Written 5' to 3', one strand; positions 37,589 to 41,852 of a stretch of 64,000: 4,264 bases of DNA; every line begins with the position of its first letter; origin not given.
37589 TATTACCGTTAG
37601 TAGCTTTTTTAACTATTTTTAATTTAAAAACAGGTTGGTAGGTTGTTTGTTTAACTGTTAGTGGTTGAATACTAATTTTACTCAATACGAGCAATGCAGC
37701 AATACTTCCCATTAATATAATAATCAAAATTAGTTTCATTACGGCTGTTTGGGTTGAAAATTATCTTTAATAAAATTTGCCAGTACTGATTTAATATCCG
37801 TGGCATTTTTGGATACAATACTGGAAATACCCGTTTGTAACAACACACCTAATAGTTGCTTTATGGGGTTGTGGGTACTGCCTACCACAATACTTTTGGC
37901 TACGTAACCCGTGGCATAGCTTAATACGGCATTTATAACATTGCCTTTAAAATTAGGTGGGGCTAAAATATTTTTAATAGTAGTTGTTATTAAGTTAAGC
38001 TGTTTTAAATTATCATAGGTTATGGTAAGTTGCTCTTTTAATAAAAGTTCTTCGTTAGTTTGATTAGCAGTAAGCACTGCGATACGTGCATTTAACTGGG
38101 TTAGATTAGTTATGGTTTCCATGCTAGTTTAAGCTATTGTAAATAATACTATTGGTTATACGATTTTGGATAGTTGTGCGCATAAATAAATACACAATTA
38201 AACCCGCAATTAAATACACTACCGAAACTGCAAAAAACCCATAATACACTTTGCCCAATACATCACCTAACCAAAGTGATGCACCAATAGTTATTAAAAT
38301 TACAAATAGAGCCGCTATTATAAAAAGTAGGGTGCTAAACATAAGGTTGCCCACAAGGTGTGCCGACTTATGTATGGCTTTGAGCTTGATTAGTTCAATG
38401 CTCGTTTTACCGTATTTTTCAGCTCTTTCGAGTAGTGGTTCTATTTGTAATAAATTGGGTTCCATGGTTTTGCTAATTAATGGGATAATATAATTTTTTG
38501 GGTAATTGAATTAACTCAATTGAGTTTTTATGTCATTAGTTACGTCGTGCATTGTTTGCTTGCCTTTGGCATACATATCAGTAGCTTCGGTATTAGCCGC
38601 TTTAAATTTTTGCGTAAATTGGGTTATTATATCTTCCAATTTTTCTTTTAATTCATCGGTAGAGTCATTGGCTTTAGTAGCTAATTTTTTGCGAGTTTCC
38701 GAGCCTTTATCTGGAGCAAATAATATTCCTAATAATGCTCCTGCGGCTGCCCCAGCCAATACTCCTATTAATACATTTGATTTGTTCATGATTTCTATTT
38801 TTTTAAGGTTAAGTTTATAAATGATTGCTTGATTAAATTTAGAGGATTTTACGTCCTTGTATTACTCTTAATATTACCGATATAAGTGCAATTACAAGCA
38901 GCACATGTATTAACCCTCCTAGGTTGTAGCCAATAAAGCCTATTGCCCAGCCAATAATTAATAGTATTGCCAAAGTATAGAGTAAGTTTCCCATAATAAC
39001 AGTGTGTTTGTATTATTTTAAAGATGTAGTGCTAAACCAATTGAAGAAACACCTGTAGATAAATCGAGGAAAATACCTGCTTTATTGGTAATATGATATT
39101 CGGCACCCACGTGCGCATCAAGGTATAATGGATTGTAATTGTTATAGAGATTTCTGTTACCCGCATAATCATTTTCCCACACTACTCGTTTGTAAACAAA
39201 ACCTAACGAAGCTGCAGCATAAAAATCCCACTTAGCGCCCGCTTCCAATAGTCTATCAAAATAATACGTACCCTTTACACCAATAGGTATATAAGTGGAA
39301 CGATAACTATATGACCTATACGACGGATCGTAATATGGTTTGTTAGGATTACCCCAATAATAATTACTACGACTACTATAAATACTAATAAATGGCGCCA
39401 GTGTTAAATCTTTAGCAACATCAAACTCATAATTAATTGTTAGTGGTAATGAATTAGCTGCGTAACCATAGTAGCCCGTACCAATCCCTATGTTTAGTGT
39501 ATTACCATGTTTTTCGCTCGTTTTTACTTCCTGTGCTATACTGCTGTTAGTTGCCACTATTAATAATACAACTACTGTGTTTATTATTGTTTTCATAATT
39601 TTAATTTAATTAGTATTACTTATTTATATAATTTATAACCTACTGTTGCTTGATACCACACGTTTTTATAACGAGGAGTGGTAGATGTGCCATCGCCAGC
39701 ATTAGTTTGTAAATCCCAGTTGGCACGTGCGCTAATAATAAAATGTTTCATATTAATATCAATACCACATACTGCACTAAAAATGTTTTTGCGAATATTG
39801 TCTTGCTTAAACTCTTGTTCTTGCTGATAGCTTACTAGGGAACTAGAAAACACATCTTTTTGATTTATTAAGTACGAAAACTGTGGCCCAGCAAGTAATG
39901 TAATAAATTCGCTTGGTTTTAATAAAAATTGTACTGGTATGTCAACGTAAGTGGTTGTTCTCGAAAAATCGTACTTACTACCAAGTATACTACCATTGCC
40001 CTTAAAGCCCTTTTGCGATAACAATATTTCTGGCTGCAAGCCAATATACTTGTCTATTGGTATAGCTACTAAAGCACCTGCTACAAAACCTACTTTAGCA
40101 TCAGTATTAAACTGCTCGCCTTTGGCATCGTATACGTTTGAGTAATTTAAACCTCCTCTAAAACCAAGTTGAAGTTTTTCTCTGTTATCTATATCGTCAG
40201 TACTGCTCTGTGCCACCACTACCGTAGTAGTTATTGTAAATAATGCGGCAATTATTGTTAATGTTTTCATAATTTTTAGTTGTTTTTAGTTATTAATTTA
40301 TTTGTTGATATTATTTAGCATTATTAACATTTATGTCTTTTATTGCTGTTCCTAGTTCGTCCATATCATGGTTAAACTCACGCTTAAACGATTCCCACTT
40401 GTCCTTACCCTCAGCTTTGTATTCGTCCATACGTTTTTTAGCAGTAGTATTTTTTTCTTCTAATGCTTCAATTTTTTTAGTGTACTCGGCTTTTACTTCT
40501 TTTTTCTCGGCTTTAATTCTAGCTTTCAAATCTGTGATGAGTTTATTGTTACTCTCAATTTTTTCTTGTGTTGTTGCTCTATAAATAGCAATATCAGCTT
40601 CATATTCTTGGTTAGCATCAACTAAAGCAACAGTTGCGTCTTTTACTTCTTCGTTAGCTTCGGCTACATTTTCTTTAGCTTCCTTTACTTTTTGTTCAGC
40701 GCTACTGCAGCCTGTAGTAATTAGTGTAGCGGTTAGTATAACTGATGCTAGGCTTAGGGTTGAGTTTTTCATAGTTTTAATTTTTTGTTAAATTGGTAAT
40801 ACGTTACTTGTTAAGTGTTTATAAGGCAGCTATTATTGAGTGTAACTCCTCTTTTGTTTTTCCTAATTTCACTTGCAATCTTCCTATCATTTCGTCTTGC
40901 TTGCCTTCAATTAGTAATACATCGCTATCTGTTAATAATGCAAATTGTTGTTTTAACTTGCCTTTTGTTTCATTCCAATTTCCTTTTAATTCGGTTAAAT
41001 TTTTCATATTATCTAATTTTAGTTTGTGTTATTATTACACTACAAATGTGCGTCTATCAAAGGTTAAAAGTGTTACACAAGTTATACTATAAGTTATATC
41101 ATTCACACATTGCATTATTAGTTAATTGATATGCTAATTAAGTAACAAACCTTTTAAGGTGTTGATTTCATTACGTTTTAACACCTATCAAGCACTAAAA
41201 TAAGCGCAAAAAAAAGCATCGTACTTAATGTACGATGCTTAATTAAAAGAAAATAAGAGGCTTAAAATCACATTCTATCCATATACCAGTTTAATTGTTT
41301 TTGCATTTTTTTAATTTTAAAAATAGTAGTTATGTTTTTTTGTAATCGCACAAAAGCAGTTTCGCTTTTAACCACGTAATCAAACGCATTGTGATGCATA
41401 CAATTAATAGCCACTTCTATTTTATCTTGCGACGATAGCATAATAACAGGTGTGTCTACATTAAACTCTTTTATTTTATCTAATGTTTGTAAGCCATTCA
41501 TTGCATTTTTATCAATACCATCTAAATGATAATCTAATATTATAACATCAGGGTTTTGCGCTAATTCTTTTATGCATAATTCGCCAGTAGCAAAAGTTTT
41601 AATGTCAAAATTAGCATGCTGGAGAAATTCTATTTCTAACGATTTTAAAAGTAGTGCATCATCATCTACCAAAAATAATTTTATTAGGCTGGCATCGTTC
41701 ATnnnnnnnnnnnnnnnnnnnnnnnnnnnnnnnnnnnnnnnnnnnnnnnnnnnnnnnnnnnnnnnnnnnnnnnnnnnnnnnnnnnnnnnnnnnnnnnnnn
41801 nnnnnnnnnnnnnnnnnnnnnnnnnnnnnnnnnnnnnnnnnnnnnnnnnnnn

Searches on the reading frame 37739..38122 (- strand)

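Call 37: search_protein_families(library=ncbifam, proteins=[window:37739-38122:-], max_evalue=0.01)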
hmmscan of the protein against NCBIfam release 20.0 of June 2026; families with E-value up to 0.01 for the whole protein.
window:37739-38122:- (127 aa): 1 family
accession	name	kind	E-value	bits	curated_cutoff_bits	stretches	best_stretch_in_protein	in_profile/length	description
TIGR04002.1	TIGR04002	hypoth_equivalog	0.00021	21.5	120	1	44-103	77-136/151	TIGR04002 family protein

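Call 86: search_protein_families(library=pfam, proteins=[window:37739-38122:-], max_evalue=0.1)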
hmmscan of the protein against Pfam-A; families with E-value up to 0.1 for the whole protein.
window:37739-38122:- (127 aa): 0 families

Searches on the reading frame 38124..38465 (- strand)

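Call 37: search_protein_families(library=ncbifam, proteins=[window:38124-38465:-], max_evalue=0.01)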
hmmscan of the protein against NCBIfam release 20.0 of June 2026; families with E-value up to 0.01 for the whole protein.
window:38124-38465:- (113 aa): 0 families

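Call 86: search_protein_families(library=pfam, proteins=[window:38124-38465:-], max_evalue=0.1)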
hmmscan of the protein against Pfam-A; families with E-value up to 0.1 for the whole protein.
window:38124-38465:- (113 aa): 3 families
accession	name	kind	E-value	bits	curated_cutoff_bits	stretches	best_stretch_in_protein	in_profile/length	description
PF07332.16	Phage_holin_3_6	-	1.7e-05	25.3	28.4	1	20-101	16-96/116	Putative Actinobacterial Holin-X, holin superfamily III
PF12698.13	ABC2_membrane_3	-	0.021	14.4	31.6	1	23-95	193-253/347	ABC-2 family transporter protein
PF20197.3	DUF6560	-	0.04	14.5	27.8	1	7-93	16-99/174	Family of unknown function (DUF6560)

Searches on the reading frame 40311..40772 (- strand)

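Call 37: search_protein_families(library=ncbifam, proteins=[window:40311-40772:-], max_evalue=0.01)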
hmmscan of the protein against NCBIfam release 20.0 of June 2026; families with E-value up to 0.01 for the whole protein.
window:40311-40772:- (153 aa): 3 families
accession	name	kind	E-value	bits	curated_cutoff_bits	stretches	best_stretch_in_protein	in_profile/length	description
NF052504.1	sll1863_fam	domain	1.2e-13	51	35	1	64-147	5-88/93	sll1863 family stress response protein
NF001133.1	PRK00142.1-1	equivalog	0.005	16.4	170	1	11-92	84-166/229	oxygen-dependent tRNA uridine(34) hydroxylase TrhO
NF033914.0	antiphage_ZorA_1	subfamily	0.0096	14.2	190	0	19-148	453-584/619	anti-phage ZorAB system protein ZorA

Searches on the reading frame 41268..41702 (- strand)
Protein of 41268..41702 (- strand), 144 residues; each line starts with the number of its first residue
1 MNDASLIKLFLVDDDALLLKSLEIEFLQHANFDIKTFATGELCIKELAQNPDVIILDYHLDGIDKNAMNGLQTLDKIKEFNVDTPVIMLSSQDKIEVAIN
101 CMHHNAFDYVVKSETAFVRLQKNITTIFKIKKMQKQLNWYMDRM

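Call 37: search_protein_families(library=ncbifam, proteins=[window:41268-41702:-], max_evalue=0.01)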
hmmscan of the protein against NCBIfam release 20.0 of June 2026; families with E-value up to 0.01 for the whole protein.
window:41268-41702:- (144 aa): 63 families (the best 25 are shown)
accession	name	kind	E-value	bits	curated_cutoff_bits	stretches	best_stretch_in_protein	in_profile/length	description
NF051870.1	NAssimRespRegNtrX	equivalog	4.5e-12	45.6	600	1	10-113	5-105/452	nitrogen assimilation response regulator NtrX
NF045505.1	RR_RssB_Pseudo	equivalog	6.1e-12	45.3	700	1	6-137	5-131/394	two-component system response regulator RssB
NF041946.1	LuxO_transreg_Vib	equivalog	8.5e-12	44.6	800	1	19-135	8-119/463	quorum-sensing sigma-54 dependent transcriptional regulator LuxO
NF008469.0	PRK11361.1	equivalog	2.1e-11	43.2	714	1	8-136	6-128/461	acetoacetate metabolism transcriptional regulator AtoC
NF052313.1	T9SS_RR_PorX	equivalog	3.8e-11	42.4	300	1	8-113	2-102/513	T9SS response regulator signal transducer PorX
NF001965.0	PRK00742.1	subfamily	6.1e-11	42.1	293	1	7-125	4-120/357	chemotaxis-specific protein-glutamate methyltransferase CheB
TIGR01818.1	ntrC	equivalog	7.1e-11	41.6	558.6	1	10-112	2-99/463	nitrogen regulation protein NR(I)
NF007928.2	PRK10643.1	equivalog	1.7e-10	40.9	330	1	7-131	1-119/216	two-component system response regulator PmrA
NF006900.1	PRK09390.1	equivalog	1.9e-10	40.6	255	1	8-113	6-106/203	response regulator FixJ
NF045991.1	RespRegCtrARhodob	equivalog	2.4e-10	40.5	350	1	8-113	2-102/224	response regulator transcription factor CtrA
NF008176.1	PRK10923.1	equivalog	3.4e-10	39.1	620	1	9-113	6-105/469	nitrogen regulation protein NR(I)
NF007935.0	PRK10651.1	equivalog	7.2e-10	38.4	250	1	6-113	6-110/216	two-component system response regulator NarL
NF051850.1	RespRegRprY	equivalog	8.9e-10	38.4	370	1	7-135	5-127/234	response regulator transcription factor RprY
NF040689.1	MtrAB_MtrA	equivalog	1.8e-09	37.2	300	1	10-113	2-99/219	MtrAB system response regulator MtrA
NF041733.1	resp_reg_CseB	equivalog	2.9e-09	36.6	350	1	8-118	2-106/228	two-component system response regulator CseB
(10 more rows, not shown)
